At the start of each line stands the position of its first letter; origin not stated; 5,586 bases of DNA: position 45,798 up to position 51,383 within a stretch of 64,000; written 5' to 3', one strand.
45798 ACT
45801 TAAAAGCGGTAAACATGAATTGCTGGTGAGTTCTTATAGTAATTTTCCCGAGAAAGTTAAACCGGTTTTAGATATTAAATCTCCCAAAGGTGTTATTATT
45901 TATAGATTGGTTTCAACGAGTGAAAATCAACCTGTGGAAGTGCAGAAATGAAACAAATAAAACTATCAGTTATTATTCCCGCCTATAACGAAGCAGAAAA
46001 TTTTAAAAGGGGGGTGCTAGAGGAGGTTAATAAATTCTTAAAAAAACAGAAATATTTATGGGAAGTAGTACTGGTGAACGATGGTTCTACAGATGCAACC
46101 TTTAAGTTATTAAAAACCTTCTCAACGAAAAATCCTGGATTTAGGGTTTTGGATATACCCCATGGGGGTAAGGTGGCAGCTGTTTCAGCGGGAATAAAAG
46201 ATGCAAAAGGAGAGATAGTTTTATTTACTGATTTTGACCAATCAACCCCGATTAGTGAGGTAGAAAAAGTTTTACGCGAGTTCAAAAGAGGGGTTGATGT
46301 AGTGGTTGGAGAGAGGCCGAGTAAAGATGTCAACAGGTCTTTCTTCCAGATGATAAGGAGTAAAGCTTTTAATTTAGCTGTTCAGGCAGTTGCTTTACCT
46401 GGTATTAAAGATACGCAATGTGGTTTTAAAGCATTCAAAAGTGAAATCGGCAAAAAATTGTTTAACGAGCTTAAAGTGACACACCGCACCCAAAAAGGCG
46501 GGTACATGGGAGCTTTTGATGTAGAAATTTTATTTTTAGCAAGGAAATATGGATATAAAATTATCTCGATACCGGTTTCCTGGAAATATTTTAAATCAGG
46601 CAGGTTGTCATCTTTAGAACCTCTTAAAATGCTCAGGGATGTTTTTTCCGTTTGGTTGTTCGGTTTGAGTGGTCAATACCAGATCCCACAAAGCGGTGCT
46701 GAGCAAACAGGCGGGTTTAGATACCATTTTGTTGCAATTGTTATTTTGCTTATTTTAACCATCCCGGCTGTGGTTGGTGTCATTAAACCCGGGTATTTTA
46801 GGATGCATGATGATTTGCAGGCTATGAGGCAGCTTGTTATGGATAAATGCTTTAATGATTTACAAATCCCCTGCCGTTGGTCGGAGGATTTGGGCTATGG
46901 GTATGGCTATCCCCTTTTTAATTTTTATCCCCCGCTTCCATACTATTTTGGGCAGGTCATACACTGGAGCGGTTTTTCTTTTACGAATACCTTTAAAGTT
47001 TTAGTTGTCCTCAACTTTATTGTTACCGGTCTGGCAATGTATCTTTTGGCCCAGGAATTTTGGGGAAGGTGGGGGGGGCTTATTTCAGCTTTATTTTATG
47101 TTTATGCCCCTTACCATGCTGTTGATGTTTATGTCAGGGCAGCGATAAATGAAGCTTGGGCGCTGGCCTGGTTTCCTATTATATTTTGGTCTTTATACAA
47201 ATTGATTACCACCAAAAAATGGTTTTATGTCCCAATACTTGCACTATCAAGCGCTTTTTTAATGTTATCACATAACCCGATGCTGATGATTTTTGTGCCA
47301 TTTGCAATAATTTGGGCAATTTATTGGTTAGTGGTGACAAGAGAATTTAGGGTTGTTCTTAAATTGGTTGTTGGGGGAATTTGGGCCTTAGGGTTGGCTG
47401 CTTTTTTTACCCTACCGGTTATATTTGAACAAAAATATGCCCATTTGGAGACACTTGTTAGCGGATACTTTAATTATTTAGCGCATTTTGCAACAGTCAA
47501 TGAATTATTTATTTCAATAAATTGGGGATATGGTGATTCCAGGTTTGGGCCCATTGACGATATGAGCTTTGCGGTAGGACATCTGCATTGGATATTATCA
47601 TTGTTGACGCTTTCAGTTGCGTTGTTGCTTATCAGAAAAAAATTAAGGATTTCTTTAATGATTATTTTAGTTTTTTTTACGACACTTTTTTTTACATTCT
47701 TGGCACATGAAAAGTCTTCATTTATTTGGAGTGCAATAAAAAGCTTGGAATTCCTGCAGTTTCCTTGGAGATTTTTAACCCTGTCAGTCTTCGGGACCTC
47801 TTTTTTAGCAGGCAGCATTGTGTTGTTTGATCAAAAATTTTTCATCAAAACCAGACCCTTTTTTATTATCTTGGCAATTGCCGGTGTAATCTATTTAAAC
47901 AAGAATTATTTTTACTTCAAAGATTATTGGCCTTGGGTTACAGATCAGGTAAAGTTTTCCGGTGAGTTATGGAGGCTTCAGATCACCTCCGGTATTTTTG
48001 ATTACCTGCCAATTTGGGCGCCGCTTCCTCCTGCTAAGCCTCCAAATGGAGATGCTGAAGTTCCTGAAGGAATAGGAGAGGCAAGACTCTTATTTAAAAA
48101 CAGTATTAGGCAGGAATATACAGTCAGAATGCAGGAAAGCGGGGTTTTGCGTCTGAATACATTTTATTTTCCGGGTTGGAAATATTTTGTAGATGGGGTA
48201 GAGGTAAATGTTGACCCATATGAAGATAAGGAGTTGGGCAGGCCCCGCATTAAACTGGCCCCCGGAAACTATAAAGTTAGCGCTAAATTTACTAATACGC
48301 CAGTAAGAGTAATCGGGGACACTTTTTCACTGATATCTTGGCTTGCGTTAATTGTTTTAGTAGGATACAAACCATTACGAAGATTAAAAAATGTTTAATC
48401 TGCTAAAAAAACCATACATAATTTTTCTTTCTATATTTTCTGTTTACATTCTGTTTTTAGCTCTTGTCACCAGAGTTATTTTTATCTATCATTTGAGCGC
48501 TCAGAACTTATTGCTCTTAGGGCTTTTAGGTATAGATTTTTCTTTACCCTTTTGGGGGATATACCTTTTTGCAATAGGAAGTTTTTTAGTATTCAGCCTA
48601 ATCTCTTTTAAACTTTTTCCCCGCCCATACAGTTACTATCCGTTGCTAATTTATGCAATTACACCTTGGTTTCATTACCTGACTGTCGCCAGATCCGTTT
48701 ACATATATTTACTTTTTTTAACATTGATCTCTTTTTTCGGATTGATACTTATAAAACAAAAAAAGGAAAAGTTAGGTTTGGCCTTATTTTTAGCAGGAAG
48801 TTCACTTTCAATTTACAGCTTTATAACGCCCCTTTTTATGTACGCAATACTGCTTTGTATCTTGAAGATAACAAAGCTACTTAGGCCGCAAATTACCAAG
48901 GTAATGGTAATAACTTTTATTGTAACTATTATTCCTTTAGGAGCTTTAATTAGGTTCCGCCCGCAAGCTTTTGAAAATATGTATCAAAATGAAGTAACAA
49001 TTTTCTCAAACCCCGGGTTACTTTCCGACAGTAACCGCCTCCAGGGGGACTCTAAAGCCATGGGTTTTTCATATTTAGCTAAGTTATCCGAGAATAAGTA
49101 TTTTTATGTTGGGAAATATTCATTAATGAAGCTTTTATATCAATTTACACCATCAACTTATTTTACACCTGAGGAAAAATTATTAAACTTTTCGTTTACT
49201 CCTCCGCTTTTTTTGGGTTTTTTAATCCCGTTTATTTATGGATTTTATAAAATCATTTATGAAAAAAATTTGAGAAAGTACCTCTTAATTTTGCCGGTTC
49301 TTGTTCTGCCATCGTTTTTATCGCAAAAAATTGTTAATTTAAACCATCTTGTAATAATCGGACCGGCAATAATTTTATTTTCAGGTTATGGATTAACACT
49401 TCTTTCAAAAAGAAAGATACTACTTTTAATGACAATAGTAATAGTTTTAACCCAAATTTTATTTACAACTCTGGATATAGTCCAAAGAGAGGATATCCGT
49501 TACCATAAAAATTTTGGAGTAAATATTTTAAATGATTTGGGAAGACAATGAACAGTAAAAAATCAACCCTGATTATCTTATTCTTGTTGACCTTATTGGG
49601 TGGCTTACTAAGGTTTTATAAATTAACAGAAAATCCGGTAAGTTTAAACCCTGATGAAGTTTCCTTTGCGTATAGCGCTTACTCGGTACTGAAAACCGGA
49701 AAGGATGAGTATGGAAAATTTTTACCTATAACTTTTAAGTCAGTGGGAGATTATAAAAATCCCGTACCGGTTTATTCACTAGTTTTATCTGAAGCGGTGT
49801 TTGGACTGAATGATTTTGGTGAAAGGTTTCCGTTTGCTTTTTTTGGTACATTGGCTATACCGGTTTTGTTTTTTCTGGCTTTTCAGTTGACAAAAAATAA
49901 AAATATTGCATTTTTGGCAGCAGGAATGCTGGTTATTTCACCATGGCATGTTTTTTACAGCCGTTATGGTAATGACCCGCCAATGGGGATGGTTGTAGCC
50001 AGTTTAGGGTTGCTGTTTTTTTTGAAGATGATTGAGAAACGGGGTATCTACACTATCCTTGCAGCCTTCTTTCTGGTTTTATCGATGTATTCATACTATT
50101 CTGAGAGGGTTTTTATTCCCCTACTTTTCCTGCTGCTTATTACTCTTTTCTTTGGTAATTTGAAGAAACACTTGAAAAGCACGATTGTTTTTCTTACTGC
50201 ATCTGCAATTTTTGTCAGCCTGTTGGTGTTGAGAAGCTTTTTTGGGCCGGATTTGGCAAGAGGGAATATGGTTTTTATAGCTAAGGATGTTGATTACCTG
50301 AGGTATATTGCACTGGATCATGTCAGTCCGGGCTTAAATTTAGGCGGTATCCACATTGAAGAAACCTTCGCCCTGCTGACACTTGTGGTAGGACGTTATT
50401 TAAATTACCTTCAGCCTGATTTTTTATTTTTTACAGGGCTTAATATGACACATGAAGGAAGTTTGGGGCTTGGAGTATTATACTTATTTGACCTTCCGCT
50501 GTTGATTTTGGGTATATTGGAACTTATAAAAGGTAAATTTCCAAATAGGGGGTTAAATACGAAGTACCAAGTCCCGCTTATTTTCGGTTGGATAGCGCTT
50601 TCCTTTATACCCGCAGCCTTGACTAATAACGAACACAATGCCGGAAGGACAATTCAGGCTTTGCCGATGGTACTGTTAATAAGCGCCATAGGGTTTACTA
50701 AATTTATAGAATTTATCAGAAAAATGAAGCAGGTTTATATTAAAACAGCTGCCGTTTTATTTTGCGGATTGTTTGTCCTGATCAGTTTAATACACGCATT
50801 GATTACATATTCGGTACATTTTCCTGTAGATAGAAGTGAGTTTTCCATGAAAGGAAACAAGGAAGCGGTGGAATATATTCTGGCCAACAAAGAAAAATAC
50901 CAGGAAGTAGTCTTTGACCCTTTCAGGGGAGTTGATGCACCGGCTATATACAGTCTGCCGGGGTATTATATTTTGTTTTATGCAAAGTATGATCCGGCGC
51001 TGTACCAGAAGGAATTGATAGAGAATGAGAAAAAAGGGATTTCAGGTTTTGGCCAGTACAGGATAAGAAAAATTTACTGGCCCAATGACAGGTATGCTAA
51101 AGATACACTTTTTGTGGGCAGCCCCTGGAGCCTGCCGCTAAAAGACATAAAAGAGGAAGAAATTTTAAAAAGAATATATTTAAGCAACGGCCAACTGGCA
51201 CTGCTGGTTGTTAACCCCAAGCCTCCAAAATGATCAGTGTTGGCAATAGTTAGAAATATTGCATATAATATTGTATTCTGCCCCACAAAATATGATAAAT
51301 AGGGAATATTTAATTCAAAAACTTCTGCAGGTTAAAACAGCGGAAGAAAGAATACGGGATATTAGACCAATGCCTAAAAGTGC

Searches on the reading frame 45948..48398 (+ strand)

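Call 70: search_protein_families(library=pfam, proteins=[window:45948-48398:+], max_evalue=0.001)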
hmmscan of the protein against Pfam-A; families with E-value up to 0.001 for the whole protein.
window:45948-48398:+ (816 aa): 3 families
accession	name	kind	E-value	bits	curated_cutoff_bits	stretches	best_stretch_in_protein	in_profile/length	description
PF00535.33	Glycos_transf_2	-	8.1e-27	94.6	23.3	1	7-171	1-167/168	Glycosyl transferase family 2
PF10111.15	Glyco_tranf_2_2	-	1.1e-05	25.6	27.3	1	7-110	1-104/276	Glycosyltransferase like family 2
PF10131.15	PTPS_related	-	1.3e-05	24.4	26.4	1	324-515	1-193/621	6-pyruvoyl-tetrahydropterin synthase related domain; membrane protein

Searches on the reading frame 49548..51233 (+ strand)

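Call 70: search_protein_families(library=pfam, proteins=[window:49548-51233:+], max_evalue=0.001)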
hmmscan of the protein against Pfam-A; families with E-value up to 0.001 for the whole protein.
window:49548-51233:+ (561 aa): 2 families
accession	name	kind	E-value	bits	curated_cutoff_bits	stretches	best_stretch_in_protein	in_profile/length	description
PF13231.12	PMT_2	-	1.2e-10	42.2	26.1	1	72-224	4-152/160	Dolichyl-phosphate-mannose-protein mannosyltransferase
PF02366.24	PMT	-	4.8e-08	33.3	22.7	1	13-226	2-226/245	Dolichyl-phosphate-mannose-protein mannosyltransferase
